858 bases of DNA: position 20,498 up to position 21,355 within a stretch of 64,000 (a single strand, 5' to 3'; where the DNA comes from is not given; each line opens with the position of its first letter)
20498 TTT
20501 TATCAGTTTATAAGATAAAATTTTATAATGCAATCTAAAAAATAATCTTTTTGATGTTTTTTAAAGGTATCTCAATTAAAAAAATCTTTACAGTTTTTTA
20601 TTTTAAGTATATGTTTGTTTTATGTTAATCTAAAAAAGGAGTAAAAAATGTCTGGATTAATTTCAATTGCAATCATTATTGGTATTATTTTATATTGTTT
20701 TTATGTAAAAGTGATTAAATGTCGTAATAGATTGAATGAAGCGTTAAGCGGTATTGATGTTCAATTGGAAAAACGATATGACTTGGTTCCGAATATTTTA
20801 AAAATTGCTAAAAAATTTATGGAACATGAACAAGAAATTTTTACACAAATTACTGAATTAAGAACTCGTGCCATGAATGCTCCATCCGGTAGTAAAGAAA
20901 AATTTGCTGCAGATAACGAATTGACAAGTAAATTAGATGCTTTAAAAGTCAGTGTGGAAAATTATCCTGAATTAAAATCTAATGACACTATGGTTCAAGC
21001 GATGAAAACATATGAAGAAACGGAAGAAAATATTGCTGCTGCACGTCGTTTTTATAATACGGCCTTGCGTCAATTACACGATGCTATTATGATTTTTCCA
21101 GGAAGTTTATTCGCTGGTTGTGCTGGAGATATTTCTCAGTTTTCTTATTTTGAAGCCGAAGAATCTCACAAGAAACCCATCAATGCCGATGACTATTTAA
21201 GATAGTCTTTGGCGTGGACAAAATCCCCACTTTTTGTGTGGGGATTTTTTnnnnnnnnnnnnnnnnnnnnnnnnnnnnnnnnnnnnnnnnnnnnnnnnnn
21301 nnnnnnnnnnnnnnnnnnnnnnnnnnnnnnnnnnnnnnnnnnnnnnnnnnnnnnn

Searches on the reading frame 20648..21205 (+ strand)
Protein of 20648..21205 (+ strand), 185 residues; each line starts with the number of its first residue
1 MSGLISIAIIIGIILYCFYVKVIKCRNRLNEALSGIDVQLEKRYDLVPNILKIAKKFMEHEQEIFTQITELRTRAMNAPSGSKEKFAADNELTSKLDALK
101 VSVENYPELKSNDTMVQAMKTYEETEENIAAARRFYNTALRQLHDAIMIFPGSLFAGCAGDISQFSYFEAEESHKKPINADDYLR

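Call 36: search_protein_families(library=pfam, proteins=[window:20648-21205:+])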
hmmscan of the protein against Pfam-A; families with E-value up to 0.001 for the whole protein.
window:20648-21205:+ (185 aa): 1 family
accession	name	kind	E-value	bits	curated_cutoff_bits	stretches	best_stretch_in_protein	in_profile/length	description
PF04011.17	LemA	-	5.8e-40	137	26.2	1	32-177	1-144/149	LemA family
